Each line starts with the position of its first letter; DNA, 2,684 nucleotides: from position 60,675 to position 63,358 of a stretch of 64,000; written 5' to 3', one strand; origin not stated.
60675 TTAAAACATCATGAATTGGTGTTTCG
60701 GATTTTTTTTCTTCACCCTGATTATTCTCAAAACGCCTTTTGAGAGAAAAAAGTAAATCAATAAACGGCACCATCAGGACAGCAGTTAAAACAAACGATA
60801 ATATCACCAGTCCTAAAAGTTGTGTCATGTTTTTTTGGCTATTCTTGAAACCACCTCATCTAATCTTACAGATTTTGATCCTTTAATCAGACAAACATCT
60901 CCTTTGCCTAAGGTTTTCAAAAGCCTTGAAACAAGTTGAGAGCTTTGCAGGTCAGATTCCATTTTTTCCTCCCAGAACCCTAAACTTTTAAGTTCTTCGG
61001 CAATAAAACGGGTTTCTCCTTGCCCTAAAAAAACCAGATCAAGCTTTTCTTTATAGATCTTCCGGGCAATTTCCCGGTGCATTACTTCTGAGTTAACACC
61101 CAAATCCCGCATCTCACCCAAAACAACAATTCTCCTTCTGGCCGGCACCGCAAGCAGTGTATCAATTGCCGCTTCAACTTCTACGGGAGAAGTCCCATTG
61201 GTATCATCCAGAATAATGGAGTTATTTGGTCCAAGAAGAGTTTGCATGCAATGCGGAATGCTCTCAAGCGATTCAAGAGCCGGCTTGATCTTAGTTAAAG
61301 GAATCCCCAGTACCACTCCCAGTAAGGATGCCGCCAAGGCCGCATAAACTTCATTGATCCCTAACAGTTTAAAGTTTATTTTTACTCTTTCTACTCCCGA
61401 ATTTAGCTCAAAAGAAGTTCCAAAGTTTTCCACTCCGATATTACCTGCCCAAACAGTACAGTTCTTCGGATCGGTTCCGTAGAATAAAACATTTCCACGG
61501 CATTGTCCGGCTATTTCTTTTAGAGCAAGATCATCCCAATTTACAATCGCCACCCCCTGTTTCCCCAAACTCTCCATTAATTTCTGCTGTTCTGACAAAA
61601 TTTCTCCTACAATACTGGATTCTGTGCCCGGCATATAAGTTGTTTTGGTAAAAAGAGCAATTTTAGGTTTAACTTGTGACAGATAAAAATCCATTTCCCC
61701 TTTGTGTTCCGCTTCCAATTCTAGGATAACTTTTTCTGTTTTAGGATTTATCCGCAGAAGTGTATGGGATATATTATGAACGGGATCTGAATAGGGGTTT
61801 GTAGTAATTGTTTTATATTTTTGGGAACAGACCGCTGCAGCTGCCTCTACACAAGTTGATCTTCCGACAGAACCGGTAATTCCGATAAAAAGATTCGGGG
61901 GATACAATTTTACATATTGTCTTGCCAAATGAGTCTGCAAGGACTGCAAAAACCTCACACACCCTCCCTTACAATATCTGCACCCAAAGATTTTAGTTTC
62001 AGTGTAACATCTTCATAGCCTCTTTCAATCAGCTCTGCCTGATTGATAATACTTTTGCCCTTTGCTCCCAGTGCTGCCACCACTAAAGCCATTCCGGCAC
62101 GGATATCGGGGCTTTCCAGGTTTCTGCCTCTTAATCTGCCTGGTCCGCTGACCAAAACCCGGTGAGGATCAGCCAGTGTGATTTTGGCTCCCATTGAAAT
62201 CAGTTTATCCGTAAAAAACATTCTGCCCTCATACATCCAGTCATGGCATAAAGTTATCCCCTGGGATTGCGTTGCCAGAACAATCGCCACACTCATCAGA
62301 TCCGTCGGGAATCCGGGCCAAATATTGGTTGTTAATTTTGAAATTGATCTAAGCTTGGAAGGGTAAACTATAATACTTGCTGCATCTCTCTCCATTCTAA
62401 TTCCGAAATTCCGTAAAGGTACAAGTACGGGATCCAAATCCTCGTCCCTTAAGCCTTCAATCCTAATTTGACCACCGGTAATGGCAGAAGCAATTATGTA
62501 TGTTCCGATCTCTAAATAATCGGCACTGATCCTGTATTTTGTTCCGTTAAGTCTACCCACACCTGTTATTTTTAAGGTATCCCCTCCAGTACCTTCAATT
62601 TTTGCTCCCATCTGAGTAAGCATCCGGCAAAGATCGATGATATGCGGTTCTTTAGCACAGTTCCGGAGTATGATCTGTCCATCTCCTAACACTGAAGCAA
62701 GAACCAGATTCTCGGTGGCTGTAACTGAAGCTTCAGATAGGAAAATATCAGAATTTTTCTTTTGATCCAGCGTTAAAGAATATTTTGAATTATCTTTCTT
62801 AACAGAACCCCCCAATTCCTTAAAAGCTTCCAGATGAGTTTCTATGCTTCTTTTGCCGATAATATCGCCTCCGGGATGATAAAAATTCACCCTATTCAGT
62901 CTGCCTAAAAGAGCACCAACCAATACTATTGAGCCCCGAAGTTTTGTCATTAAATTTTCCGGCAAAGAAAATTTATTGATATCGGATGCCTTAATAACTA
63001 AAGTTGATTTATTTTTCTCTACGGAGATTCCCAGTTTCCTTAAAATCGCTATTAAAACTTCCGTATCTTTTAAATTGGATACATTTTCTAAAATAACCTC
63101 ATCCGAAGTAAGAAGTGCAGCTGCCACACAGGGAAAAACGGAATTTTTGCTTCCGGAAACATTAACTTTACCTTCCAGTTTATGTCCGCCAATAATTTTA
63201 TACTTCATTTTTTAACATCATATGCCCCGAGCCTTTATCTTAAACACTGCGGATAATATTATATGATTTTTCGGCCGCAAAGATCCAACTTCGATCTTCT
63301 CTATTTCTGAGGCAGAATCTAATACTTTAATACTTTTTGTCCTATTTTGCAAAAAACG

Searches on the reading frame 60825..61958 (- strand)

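Call 33: search_protein_families(library=pfam, proteins=[window:60825-61958:-], max_evalue=0.001)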
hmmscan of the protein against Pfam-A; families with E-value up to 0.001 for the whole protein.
window:60825-61958:- (377 aa): 2 families
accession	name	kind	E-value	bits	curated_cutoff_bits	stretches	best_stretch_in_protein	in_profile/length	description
PF08245.18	Mur_ligase_M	-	3.1e-19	70.1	24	1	27-212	1-198/200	Mur ligase middle domain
PF02875.26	Mur_ligase_C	-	7.7e-13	49.8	28.4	1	244-361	9-126/127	Mur ligase, glutamate ligase domain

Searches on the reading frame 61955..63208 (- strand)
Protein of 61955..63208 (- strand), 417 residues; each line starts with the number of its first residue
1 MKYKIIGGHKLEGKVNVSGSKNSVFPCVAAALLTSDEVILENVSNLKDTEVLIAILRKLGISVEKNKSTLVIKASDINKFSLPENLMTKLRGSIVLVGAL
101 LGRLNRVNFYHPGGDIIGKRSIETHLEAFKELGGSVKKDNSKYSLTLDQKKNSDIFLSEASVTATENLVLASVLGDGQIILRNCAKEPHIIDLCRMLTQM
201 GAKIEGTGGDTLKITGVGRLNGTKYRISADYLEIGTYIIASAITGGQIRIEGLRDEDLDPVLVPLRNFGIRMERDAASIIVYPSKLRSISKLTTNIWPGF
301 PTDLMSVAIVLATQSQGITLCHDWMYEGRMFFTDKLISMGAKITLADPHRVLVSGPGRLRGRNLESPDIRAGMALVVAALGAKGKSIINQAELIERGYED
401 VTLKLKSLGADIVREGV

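Call 33: search_protein_families(library=pfam, proteins=[window:61955-63208:-], max_evalue=0.001)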
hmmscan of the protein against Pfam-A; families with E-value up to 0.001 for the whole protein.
window:61955-63208:- (417 aa): 1 family
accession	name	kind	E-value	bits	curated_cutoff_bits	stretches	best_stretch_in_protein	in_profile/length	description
PF00275.25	EPSP_synthase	-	9.9e-68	229.2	22.8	1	7-402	3-414/417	EPSP synthase (3-phosphoshikimate 1-carboxyvinyltransferase)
